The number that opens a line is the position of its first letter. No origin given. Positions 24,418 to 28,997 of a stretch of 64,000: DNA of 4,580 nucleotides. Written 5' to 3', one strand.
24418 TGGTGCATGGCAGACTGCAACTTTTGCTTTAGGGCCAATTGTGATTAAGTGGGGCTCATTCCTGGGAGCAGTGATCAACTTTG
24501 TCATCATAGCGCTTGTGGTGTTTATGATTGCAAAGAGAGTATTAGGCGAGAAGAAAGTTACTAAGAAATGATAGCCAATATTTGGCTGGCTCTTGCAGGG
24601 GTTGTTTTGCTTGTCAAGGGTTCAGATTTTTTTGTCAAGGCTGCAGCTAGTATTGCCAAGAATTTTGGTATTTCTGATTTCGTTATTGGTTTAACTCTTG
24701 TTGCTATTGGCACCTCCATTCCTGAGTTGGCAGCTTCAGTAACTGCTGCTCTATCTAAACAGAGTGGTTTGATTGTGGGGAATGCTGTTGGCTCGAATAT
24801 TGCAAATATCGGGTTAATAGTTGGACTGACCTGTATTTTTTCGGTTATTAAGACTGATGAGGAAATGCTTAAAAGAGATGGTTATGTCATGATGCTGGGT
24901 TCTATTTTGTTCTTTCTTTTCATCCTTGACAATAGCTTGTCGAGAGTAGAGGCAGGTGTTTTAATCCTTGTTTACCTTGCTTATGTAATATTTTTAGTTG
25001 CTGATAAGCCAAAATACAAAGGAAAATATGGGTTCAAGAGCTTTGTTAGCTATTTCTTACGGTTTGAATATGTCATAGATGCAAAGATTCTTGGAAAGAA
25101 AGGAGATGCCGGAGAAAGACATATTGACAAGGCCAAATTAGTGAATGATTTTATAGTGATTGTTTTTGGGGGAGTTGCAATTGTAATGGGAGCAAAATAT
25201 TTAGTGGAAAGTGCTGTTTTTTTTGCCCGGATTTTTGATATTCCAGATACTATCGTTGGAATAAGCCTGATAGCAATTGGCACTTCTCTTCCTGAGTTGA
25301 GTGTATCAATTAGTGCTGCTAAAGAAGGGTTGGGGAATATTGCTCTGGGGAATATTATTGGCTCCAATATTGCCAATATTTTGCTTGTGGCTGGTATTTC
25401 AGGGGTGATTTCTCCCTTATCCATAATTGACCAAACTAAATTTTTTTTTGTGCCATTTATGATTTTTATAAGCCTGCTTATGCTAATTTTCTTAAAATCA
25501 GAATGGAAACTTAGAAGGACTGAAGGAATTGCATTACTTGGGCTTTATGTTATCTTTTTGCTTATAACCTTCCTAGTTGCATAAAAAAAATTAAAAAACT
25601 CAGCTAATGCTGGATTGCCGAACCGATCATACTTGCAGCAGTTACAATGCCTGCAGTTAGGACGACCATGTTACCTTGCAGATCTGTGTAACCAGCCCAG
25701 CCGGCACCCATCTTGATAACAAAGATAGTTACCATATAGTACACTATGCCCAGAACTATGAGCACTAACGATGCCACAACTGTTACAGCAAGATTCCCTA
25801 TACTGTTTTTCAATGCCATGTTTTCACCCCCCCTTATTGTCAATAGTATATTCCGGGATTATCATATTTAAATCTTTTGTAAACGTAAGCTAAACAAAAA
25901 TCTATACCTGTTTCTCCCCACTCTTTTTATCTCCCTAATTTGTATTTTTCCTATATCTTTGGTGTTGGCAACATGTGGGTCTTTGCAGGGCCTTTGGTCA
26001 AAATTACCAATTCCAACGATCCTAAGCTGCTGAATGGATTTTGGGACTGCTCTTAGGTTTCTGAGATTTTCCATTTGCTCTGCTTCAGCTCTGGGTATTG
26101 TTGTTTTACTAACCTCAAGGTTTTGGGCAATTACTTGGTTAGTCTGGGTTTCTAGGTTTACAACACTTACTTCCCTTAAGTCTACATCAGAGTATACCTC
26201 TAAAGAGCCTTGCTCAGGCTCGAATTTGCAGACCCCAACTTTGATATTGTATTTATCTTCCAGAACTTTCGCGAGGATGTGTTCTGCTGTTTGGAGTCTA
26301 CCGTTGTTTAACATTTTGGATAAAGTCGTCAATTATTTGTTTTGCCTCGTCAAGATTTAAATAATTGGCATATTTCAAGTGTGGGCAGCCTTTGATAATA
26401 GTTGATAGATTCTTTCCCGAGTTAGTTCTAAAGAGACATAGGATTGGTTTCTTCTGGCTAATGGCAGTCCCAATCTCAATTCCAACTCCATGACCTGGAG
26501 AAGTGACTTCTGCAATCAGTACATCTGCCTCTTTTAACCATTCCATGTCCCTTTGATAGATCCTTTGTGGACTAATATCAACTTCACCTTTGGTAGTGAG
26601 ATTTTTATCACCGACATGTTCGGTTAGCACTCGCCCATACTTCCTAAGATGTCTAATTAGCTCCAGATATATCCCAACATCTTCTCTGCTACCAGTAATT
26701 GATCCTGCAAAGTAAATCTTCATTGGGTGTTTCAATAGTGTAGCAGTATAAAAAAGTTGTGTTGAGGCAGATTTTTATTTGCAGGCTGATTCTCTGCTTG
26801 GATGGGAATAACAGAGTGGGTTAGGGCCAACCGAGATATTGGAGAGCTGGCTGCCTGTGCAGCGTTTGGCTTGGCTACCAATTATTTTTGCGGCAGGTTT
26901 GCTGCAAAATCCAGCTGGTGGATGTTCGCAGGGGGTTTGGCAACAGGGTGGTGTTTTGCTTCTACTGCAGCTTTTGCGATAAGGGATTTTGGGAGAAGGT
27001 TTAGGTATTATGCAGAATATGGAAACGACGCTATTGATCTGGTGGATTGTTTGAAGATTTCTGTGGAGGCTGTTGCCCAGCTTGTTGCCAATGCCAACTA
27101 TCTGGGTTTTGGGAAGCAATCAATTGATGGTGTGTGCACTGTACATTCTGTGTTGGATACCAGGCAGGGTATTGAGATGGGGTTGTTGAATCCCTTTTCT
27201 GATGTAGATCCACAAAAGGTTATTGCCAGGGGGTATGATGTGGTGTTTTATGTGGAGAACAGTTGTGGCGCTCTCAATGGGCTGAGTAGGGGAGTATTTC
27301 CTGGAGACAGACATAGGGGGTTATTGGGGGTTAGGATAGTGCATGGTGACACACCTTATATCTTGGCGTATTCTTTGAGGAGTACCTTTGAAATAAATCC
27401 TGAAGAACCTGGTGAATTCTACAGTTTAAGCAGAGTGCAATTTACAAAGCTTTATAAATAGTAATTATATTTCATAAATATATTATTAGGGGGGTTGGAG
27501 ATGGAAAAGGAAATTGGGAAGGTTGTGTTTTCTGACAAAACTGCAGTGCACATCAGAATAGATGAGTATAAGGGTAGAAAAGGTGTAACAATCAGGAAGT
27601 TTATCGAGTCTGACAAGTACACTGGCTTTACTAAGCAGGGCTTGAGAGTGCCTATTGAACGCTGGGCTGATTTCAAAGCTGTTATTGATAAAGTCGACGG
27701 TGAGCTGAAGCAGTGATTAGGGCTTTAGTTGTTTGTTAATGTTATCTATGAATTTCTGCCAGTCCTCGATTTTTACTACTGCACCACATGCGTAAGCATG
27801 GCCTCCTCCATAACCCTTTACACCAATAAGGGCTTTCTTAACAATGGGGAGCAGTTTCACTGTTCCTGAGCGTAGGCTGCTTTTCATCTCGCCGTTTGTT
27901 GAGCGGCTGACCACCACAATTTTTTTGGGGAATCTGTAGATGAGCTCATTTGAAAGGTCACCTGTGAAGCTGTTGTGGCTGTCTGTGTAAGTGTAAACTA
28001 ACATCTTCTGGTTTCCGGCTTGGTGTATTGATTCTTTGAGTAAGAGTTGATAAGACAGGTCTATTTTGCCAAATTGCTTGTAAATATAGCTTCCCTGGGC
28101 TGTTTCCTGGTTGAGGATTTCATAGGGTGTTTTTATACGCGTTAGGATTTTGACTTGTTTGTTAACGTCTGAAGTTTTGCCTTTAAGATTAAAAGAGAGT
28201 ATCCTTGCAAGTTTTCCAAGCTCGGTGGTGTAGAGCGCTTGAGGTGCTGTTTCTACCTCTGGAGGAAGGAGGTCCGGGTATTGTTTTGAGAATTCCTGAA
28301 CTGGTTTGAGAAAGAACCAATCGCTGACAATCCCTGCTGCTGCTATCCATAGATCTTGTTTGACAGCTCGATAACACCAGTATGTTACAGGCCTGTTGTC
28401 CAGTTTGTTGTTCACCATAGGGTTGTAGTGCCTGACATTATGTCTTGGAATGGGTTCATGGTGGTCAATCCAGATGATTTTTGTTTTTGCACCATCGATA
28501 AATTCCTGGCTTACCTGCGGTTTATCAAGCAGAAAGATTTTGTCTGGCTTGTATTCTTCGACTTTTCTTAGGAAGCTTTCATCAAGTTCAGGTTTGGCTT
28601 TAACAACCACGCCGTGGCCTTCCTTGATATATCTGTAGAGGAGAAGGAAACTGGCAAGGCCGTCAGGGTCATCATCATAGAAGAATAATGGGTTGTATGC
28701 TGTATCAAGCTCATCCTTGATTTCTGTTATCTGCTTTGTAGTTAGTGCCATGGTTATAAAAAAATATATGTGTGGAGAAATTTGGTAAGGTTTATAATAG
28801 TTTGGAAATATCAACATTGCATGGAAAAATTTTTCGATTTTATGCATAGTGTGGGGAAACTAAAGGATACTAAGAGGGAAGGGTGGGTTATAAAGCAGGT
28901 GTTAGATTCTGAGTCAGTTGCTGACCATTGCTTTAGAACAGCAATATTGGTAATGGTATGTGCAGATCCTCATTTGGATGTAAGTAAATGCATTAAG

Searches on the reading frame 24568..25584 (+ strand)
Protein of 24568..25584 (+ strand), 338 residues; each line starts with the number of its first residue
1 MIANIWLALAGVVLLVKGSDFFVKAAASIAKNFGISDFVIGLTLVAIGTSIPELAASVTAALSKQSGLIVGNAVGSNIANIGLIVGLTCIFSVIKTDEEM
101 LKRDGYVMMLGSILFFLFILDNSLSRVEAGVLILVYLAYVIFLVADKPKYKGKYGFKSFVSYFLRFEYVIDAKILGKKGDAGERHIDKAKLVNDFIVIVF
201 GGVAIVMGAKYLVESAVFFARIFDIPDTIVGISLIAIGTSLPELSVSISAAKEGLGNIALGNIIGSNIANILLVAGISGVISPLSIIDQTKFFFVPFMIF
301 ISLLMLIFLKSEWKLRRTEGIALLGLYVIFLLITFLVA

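Call 18: search_protein_families(library=pfam, proteins=[window:24568-25584:+], max_evalue=0.01)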
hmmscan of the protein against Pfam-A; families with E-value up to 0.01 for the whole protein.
window:24568-25584:+ (338 aa): 1 family
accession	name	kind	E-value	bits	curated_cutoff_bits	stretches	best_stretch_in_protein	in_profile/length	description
PF01699.29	Na_Ca_ex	-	5.3e-67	224.9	24.9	2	5-144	3-150/151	Sodium/calcium exchanger protein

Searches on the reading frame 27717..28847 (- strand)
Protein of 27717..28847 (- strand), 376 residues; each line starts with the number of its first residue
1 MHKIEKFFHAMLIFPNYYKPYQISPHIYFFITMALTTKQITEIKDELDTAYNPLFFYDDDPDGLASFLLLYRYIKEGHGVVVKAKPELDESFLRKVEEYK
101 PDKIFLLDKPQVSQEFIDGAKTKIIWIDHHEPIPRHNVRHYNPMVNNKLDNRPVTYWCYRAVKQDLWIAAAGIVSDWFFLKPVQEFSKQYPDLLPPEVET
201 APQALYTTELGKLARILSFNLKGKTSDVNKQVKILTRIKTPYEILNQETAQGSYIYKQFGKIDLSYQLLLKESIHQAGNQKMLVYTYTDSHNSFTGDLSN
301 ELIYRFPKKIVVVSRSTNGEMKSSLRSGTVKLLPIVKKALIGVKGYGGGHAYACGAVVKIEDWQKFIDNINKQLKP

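Call 18: search_protein_families(library=pfam, proteins=[window:27717-28847:-], max_evalue=0.01)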
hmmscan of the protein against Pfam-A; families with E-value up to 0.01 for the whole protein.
window:27717-28847:- (376 aa): 2 families
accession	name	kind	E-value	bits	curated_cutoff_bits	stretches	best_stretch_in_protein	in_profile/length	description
PF02272.25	DHHA1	-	1e-10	42.4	25.9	1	280-375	2-101/102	DHHA1 domain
PF01368.27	DHH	-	1.5e-07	32.1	28.1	1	58-133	7-76/125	DHH family, N-terminal domain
